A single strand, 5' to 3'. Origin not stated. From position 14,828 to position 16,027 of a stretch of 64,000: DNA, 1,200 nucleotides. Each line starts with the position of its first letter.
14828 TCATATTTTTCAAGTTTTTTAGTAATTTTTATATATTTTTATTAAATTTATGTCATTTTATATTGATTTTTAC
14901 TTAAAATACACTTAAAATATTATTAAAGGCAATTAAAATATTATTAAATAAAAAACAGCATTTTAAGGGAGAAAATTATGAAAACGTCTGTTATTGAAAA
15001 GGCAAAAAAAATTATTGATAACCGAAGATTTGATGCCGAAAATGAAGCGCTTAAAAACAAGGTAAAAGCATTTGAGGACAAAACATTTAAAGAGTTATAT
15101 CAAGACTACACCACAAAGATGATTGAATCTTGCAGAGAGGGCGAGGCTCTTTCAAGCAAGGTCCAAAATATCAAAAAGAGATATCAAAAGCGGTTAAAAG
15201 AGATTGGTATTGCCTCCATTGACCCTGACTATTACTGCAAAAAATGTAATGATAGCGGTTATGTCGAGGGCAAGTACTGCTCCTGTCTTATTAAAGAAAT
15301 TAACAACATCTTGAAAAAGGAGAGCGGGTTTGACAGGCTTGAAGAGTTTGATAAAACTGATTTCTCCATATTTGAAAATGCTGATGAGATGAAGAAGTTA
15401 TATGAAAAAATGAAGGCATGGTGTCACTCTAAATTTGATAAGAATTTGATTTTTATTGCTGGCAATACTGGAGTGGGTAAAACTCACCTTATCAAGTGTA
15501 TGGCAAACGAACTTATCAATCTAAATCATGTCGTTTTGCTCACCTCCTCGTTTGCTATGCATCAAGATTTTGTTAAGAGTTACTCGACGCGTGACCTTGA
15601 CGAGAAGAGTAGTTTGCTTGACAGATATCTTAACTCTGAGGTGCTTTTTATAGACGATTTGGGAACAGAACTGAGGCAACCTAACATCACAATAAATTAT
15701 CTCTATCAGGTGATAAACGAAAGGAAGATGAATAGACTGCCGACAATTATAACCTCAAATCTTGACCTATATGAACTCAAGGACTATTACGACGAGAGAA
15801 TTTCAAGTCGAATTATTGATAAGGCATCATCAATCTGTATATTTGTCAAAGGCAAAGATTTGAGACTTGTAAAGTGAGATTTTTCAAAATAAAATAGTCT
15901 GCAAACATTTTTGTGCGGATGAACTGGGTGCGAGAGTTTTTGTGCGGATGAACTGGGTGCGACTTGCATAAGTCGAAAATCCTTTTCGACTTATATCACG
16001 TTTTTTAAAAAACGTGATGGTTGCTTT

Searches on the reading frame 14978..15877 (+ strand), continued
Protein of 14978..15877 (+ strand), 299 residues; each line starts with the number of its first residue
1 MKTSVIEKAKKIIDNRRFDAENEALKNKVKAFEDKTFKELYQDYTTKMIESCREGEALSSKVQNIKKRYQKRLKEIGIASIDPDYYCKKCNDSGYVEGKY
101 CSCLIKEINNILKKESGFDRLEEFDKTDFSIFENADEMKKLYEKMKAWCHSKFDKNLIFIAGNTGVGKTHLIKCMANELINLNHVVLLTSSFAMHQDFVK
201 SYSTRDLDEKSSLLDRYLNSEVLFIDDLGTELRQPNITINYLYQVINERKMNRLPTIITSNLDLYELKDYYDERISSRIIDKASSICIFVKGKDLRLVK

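Call 84: find_related_loci(query=A4, collection=metagenome_contigs, flank=10000)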
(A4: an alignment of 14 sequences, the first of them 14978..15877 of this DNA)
Query A4 (299 aa) in metagenome_contigs; peptide patterns used: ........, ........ (x = any residue, [..] = any of these).
369 stretches matched a pattern; 286 encode a relative of the query (tblastn E <= 1e-3); the best 80 are kept; 80 distinct loci.
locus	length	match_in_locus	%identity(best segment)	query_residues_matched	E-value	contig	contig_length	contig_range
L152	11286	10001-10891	80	1-297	4e-164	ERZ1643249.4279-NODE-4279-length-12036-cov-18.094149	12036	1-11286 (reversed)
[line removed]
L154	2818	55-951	73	1-299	3e-155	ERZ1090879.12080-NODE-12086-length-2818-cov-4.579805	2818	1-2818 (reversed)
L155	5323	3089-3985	69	1-299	8e-141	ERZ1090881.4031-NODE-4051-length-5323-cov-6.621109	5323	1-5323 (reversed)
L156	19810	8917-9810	67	1-297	3e-135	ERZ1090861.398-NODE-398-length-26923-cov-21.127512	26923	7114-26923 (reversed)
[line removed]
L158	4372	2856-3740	59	1-297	4e-121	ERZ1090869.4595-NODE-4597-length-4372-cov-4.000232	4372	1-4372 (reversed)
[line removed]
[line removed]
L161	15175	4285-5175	57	1-296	8e-115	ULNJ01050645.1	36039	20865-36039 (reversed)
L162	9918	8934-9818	59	1-297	7e-113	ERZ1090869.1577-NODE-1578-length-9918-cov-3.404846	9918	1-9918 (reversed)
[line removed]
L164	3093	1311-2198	51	1-297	2e-105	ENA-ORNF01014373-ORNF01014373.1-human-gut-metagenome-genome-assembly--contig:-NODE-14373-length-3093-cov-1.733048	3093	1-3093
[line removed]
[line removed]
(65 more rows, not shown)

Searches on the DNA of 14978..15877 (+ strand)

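Call 61: search_rna_families(sources=[L015, L023, L021, L006, L011, L019, L005, L004], threshold=gathering)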
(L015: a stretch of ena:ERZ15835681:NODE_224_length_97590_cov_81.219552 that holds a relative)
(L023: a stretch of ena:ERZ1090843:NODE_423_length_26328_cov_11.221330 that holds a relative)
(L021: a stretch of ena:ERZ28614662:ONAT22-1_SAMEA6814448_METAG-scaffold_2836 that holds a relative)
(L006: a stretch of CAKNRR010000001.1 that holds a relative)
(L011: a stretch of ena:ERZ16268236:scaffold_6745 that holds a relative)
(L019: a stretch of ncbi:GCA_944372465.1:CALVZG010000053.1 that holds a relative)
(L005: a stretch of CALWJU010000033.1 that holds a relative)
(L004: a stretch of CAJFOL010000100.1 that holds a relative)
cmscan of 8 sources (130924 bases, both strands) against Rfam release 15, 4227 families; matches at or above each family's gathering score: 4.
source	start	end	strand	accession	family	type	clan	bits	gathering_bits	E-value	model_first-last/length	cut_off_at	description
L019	4811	4881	-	RF00005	tRNA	Gene; tRNA;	CL00001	56.8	29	2.7e-09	1-71/71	no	tRNA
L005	14964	15034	+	RF00005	tRNA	Gene; tRNA;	CL00001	55.7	29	5.7e-09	1-71/71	no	tRNA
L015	14338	14408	-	RF00005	tRNA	Gene; tRNA;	CL00001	55.6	29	5.9e-09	1-71/71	no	tRNA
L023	14341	14411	-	RF00005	tRNA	Gene; tRNA;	CL00001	55.6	29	5.9e-09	1-71/71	no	tRNA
